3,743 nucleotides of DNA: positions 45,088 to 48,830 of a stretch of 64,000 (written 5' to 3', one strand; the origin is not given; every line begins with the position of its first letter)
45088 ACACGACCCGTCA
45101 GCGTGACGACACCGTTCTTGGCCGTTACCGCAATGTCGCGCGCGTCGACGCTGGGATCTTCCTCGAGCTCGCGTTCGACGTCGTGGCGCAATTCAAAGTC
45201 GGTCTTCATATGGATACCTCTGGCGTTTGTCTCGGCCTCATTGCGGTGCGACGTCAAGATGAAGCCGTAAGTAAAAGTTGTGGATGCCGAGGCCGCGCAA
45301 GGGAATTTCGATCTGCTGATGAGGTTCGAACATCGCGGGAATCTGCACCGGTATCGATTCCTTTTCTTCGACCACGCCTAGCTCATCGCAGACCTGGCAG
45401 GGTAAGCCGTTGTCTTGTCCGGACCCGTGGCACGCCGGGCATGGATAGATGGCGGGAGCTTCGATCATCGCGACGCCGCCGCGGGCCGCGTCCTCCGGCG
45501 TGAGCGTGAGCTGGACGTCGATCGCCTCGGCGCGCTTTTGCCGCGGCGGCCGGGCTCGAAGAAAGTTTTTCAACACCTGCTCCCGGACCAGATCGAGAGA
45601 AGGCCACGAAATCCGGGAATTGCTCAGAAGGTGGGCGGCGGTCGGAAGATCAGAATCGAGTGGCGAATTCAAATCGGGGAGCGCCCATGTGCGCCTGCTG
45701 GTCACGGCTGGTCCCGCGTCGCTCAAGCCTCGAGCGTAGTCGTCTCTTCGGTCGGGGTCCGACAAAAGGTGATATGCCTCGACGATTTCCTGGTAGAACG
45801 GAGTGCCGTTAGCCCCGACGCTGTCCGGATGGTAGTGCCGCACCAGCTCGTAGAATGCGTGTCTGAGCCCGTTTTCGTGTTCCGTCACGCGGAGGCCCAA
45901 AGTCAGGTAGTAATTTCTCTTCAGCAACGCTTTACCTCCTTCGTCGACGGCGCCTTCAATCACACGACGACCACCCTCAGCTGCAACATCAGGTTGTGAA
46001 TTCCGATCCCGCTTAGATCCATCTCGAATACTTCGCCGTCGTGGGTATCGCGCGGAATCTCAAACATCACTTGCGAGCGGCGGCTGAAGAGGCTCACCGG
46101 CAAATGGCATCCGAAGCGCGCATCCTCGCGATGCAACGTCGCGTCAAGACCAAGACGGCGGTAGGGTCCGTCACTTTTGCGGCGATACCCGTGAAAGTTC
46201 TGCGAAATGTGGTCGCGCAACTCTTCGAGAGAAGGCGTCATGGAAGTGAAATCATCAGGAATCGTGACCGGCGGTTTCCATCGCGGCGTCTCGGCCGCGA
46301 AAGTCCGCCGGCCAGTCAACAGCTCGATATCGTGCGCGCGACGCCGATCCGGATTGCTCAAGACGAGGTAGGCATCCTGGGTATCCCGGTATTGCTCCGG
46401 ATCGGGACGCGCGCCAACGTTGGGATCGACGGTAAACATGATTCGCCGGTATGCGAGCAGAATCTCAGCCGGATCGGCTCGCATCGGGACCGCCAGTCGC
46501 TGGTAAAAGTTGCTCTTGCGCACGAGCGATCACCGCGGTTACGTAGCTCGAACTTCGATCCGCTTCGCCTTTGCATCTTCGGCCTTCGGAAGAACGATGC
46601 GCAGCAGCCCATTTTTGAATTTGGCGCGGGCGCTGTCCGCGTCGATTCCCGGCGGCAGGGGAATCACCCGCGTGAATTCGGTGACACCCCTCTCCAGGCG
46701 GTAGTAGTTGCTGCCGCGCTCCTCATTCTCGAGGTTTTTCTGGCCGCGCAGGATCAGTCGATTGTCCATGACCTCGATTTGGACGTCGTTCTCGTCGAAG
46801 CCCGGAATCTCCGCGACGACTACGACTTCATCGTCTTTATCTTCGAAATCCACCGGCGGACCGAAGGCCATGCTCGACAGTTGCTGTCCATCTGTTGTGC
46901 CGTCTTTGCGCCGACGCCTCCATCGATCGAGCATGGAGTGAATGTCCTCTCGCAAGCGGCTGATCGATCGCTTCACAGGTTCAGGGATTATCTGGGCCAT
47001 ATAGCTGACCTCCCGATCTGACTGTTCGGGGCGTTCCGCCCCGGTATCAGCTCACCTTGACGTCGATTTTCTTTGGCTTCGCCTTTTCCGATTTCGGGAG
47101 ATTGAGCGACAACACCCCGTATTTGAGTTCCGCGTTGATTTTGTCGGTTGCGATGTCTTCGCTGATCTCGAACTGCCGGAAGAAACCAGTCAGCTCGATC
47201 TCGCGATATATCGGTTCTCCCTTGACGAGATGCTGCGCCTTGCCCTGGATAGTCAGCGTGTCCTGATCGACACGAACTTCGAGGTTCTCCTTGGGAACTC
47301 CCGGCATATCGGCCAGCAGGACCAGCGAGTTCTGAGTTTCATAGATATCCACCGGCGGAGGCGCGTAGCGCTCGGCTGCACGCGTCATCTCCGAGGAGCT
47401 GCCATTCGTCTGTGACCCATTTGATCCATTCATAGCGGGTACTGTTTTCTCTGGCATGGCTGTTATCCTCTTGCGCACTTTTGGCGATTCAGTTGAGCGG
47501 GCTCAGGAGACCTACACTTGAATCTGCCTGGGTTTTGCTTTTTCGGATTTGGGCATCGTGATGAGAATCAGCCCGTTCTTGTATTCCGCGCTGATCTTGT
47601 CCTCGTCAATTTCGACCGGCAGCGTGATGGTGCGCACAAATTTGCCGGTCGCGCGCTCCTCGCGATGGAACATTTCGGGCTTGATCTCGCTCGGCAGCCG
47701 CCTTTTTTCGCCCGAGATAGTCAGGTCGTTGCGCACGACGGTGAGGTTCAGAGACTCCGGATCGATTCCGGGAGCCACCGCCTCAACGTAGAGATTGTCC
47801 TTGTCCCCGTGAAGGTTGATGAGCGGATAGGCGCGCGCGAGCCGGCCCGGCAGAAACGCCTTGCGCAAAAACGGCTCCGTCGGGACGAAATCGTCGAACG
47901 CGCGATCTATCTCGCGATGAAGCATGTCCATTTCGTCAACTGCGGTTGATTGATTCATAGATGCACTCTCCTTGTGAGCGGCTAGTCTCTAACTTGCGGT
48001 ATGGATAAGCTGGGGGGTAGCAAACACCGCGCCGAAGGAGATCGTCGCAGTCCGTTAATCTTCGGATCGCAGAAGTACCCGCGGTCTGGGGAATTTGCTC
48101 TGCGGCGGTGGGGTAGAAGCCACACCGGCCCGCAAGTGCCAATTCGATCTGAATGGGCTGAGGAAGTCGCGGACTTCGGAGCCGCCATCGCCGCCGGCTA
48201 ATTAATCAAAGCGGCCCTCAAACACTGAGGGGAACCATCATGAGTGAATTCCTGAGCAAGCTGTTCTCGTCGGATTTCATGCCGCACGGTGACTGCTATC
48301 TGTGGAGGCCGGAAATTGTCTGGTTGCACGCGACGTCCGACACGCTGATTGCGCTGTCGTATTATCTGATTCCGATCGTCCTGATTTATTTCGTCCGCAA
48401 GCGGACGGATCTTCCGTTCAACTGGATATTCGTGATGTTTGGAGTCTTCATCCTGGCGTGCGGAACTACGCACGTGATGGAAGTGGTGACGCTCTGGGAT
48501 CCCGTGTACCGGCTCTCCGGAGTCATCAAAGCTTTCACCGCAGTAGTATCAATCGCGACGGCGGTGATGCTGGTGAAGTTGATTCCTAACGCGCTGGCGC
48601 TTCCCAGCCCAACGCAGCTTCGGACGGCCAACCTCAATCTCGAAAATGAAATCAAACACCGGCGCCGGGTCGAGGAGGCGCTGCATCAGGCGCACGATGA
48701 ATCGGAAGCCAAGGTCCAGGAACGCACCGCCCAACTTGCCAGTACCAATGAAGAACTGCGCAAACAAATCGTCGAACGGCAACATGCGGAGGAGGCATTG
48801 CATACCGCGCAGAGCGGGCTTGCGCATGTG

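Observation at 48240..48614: Histidine kinase sensor domain matching the plant ethylene-binding domain, including the Cu(I)-ligand Cys and His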

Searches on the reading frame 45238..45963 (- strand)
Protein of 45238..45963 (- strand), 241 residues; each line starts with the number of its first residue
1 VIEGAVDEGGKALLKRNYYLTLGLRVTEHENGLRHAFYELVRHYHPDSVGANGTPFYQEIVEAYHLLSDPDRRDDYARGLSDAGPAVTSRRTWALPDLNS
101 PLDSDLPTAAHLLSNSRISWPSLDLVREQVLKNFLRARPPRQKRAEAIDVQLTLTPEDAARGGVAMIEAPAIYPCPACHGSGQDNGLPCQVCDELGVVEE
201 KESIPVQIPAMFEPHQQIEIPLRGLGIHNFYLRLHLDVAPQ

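Call 46: search_protein_families(library=pfam, proteins=[window:45238-45963:-], max_evalue=0.001)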
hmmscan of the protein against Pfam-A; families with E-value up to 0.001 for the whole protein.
window:45238-45963:- (241 aa): 1 family
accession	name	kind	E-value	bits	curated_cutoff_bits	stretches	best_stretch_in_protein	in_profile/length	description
PF00226.36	DnaJ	-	5.6e-11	42.8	27.8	1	17-76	1-62/63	DnaJ domain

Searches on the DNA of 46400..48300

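Call 72: search_rna_families(source=window, start=46400, end=48300, threshold=evalue, max_evalue=1, show_alignments=2)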
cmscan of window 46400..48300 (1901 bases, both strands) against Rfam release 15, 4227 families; matches with E-value up to 1: 0.
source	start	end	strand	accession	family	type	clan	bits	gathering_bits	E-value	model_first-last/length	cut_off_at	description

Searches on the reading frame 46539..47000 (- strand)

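Call 3: search_protein_families(library=pfam, proteins=[window:46539-47000:-], max_evalue=0.01)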
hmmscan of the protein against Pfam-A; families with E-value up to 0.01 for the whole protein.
window:46539-47000:- (153 aa): 2 families
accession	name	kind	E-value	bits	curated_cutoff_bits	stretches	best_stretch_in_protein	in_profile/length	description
PF00011.27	HSP20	-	1.5e-20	73.6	20.8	1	53-150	3-101/102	Hsp20/alpha crystallin family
PF17886.7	ArsA_HSP20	-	1.2e-06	28.4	22.5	1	56-136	1-62/63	HSP20-like domain found in ArsA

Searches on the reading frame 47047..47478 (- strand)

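Call 3: search_protein_families(library=pfam, proteins=[window:47047-47478:-], max_evalue=0.01)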
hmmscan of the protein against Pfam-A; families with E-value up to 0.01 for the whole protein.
window:47047-47478:- (143 aa): 2 families
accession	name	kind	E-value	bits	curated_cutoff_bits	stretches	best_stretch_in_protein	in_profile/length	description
PF00011.27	HSP20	-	2.6e-17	63.2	20.8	1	44-140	1-101/102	Hsp20/alpha crystallin family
PF17886.7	ArsA_HSP20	-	0.0018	18.3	22.5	1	52-81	4-33/63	HSP20-like domain found in ArsA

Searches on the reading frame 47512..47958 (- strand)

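Call 3: search_protein_families(library=pfam, proteins=[window:47512-47958:-], max_evalue=0.01)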
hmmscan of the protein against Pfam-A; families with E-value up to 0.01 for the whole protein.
window:47512-47958:- (148 aa): 2 families
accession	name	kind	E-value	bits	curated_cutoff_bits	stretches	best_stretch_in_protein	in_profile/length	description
PF00011.27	HSP20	-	3.9e-20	72.3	20.8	1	52-148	5-101/102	Hsp20/alpha crystallin family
PF17886.7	ArsA_HSP20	-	1.6e-05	24.8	22.5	1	59-135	7-63/63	HSP20-like domain found in ArsA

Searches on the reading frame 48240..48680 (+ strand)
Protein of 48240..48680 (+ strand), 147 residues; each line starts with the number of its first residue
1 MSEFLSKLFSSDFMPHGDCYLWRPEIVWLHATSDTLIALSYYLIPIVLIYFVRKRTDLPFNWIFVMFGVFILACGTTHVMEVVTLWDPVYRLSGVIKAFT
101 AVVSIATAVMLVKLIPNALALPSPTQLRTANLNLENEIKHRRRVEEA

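Call 4: search_protein_families(library=ncbifam, proteins=[window:48240-48680:+], max_evalue=1)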
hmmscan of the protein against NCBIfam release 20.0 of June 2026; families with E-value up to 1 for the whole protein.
window:48240-48680:+ (147 aa): 1 family
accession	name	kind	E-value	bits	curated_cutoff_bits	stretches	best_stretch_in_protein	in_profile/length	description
NF041824.1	daptide_HExxH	equivalog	0.081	12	300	1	51-112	307-369/379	daptide biosynthesis intramembrane metalloprotease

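Call 5: search_solved_structures(query=window:48240-48680:+, max_evalue=1, show_alignments=3)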
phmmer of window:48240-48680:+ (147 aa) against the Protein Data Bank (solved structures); distinct sequences matched with E-value up to 1: 0.

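Call 6: find_homologous_proteins(query=window:48240-48680:+, max_evalue=0.001)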
Query window:48240-48680:+ (147 aa): 288 proteins with E <= 0.001 among 302 candidates; the best 120 are listed.
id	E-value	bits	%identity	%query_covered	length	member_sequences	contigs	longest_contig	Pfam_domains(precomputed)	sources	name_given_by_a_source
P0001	6.8e-86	304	95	100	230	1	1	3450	PF25487.2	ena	-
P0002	8.9e-81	287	92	97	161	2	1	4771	PF25487.2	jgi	jgi:hypothetical protein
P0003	7.7e-78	278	86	99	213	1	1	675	PF25487.2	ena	-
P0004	8.8e-78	277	84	100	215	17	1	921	PF25487.2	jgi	jgi:hypothetical protein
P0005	1.8e-71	257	78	100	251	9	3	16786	PF00512.32,PF25487.2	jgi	jgi:signal transduction histidine kinase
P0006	9.3e-68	245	74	100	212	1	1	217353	PF25487.2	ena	-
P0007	7.2e-67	242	74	100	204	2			PF25487.2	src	-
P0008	1.8e-66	241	71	100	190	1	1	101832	PF25487.2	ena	-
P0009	1.1e-65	238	73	100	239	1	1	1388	PF25487.2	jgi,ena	-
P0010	1.9e-65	237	73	100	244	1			PF13188.14,PF00989.32,PF25487.2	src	-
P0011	3.2e-65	237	72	91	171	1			PF25487.2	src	-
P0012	9.8e-65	235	71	100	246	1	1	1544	PF25487.2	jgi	jgi:signal transduction histidine kinase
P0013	2.5e-64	234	71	100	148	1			PF25487.2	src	-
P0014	4.4e-64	233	72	99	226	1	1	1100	PF25487.2,PF06785.17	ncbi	-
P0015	5.2e-64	233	71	100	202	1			PF25487.2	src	-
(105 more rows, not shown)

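Call 13: search_dna_similar(query=window:48240-48680:+, collection=plasmids, mode=protein, max_rows=40, max_evalue=0.00001)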
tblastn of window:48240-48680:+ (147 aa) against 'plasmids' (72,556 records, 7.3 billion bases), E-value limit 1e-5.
Records with a match: 21; places in all: 25; records where one place covers at least 80% of the query: 19.
Best place of each record, by identity: <60% 21.
By first word of the organism name: Azospirillum 7; Acaryochloris 3; Rhodovastum 2; Novosphingobium 2; Kovacikia 1; Eleftheria 1; Pseudanabaena 1; Blastomonas 1; Rhizobium 1; Deinococcus 1; and 1 more.
By predicted mobility (MOB-suite, as given by PLSDB): non-mobilizable 13; mobilizable 5; conjugative 3.
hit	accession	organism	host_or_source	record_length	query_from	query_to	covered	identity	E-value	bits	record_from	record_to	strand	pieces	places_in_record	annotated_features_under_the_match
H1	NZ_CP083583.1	Kovacikia minuta CCNUW1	cell culture,fresh water lake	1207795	1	145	99%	54.8%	3e-48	172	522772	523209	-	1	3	record has no annotation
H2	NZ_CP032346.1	Azospirillum brasilense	soil sample,Agricultural field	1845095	10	145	93%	55.9%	8e-42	154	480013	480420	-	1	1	record has no annotation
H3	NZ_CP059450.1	Azospirillum brasilense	Prokaryotes,soil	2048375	10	145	93%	55.9%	1e-41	153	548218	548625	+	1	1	none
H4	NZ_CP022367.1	Azospirillum sp. TSH58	single cell,paddy soils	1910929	10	145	93%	55.1%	1e-41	153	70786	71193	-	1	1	record has no annotation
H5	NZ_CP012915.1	Azospirillum brasilense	Digitaria eriantha,microbe,root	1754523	10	145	93%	55.1%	3e-41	152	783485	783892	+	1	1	none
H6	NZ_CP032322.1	Azospirillum argentinense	soil sample,Agricultural field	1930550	10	145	93%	55.1%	3e-41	152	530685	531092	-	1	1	record has no annotation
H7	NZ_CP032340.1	Azospirillum brasilense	soil sample,Agricultural field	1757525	10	145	93%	55.1%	3e-41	152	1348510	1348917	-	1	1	none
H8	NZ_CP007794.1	Azospirillum argentinense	Triticum aestivum L.,Root,wheat ...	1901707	10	145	93%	54.4%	5e-41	151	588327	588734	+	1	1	record has no annotation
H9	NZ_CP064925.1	Acaryochloris marina S15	cell culture,surface of Pikea pinnata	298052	5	145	96%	51.4%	1e-42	156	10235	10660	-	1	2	GAF domain-containing hybrid sensor histidine kinase/response ...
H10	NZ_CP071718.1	Acaryochloris sp. 'Moss Beach'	culture,intertidal zone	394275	5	145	96%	51.4%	1e-42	156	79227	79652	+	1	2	none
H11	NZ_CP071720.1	Acaryochloris sp. 'Moss Beach'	culture,intertidal zone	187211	5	145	96%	50.0%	2e-40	150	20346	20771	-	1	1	none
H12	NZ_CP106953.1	Eleftheria terrae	soil sample,soil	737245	7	141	92%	50.4%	3e-40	149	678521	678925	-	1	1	ATP-binding protein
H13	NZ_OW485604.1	Rhodovastum atsumiense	-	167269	3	146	98%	45.7%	4e-39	146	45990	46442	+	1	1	PAS domain S-box protein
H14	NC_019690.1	Pseudanabaena sp. PCC 7367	-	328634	8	147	95%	46.4%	1e-38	145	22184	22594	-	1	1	PAS domain S-box protein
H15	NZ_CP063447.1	Novosphingobium sp. ES2-1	mixed culture,activated sludge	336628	8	146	95%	46.8%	3e-39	147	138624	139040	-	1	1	ATP-binding protein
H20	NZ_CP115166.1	Deinococcus aquaticus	Freshwater stream system, activated ...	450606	24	121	67%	45.5%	7e-13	71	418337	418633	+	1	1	ATP-binding protein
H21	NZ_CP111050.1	Chondrinema litorale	Seaweed,red alga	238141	32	139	73%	26.4%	3e-6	52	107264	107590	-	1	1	PAS domain-containing protein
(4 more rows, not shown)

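Call 15: get_annotated_region(hit=H5, flank=3000)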
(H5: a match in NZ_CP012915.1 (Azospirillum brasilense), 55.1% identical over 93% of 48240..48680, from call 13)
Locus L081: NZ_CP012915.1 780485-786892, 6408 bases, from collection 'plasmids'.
description: Azospirillum brasilense strain Sp 7 plasmid ABSP7_p1, complete sequence
organism: Azospirillum brasilense (NCBI taxid 192)
taxonomy: Bacteria; Pseudomonadota; Alphaproteobacteria; Rhodospirillales; Azospirillaceae; Azospirillum; Azospirillum brasilense
host: -; source: Digitaria eriantha,microbe,root; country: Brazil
typing (MOB-suite, as given by PLSDB): non-mobilizable; replicon rep_cluster_622
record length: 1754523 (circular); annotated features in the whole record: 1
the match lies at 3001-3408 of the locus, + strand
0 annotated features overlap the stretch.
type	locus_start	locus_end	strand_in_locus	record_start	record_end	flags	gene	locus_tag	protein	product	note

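Call 16: get_annotated_region(hit=H9, flank=3000)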
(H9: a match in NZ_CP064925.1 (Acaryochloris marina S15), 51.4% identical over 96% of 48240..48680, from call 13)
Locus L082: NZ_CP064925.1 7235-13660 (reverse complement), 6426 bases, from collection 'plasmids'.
description: Acaryochloris marina S15 plasmid unnamed10, complete sequence
organism: Acaryochloris marina S15 (NCBI taxid 2762553)
taxonomy: Bacteria; Cyanobacteriota; Cyanophyceae; Acaryochloridales; Acaryochloridaceae; Acaryochloris; Acaryochloris marina; Acaryochloris marina S15
host: -; source: cell culture,surface of Pikea pinnata; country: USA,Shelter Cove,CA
typing (MOB-suite, as given by PLSDB): mobilizable; relaxase MOBF,MOBF
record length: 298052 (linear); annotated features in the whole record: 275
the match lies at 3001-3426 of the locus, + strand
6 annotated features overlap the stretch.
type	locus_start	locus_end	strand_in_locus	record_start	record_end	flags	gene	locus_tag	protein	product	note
CDS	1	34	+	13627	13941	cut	-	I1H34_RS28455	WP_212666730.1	RNA-binding protein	-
CDS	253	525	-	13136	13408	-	-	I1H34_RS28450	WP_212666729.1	RNA-binding protein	-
CDS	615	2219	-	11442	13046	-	-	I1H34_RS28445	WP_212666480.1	DUF6399 domain-containing protein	-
CDS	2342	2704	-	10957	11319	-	-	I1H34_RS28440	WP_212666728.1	PAS domain-containing protein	-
CDS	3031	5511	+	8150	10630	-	-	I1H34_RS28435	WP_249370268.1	GAF domain-containing hybrid sensor histidine kinase/response regulator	-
CDS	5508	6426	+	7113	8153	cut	-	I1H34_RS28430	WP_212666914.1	diguanylate cyclase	-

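Call 35: search_protein_representatives(protein=window:48240-48629:+)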
Query: 130 residues. Proteins with E-value up to 0.001 (for the whole library): 9127; up to 1e-10: 6984; up to 1e-30: 2354. The best 150 are listed.
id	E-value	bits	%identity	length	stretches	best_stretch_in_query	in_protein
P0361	4.2e-66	237.5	87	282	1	2-130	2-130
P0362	3.1e-62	225.0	82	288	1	2-130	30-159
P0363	2.1e-59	215.9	74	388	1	1-130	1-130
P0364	2.0e-58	212.7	76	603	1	1-130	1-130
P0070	7.5e-58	210.8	88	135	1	2-107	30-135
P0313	5.4e-57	208.1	72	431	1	1-130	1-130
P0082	1.1e-56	207.1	73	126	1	1-126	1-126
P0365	4.3e-56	205.1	67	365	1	2-129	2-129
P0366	5.3e-56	204.9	71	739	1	1-129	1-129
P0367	5.8e-56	204.7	70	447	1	1-130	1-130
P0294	1.0e-55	203.9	71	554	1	1-130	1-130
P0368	3.6e-55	202.1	70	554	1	1-128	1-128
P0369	4.8e-55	201.8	70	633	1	1-128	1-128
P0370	6.3e-55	201.4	69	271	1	3-129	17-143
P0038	1.0e-54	200.7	68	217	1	1-129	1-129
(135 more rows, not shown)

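Call 57: get_annotated_region(hit=H20, flank=600)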
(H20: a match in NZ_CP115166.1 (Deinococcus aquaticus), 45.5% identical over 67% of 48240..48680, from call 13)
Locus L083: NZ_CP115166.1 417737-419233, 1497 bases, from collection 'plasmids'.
description: Deinococcus aquaticus strain PB-314 plasmid pDATS01, complete sequence
organism: Deinococcus aquaticus (NCBI taxid 328692)
taxonomy: Bacteria; Deinococcota; Deinococci; Deinococcales; Deinococcaceae; Deinococcus; Deinococcus aquaticus
host: -; source: Freshwater stream system, activated sludge; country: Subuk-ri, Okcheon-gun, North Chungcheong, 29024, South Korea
typing (MOB-suite, as given by PLSDB): non-mobilizable
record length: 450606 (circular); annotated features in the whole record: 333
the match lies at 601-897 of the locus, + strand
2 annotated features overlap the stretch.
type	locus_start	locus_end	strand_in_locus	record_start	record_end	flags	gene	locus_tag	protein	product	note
CDS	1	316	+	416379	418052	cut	-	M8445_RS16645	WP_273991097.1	hypothetical protein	-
CDS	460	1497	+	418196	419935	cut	-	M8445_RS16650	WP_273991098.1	ATP-binding protein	-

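Call 58: get_annotated_region(hit=H14, flank=600)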
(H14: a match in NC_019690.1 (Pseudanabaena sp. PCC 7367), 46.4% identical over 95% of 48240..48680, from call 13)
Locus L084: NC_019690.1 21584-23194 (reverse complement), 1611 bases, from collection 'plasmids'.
description: Pseudanabaena sp. PCC 7367 plasmid pPSE7367.01, complete sequence
organism: Pseudanabaena sp. PCC 7367 (NCBI taxid 82654)
taxonomy: Bacteria; Cyanobacteriota; Cyanophyceae; Pseudanabaenales; Pseudanabaenaceae; Pseudanabaena; Pseudanabaena sp. PCC 7367
host: -; source: -; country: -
typing (MOB-suite, as given by PLSDB): conjugative; replicon rep_cluster_1271; relaxase MOBQ; mating-pair formation MPF_T
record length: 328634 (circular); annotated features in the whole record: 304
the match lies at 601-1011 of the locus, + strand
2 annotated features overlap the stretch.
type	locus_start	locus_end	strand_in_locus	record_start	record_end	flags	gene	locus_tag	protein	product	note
CDS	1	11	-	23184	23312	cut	-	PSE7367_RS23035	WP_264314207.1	hypothetical protein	-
CDS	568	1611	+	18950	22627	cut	-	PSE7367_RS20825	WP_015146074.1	PAS domain S-box protein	-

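Call 59: get_annotated_region(hit=H21, flank=600)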
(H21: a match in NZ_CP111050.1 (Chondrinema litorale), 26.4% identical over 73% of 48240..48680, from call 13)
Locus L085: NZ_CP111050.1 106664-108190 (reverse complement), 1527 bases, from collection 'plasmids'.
description: Chondrinema litorale strain WSW3-B12 plasmid unnamed8, complete sequence
organism: Chondrinema litorale (NCBI taxid 2994555)
taxonomy: Bacteria; Bacteroidota; Cytophagia; Cytophagales; Flammeovirgaceae; Chondrinema; Chondrinema litorale
host: -; source: Seaweed,red alga; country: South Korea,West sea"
typing (MOB-suite, as given by PLSDB): non-mobilizable
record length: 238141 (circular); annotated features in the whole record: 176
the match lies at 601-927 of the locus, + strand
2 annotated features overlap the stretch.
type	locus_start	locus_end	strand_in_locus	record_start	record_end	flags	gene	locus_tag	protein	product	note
CDS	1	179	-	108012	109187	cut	-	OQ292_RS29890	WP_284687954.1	PAS domain-containing sensor histidine kinase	-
CDS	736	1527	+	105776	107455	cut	-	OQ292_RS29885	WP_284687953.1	PAS domain-containing protein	-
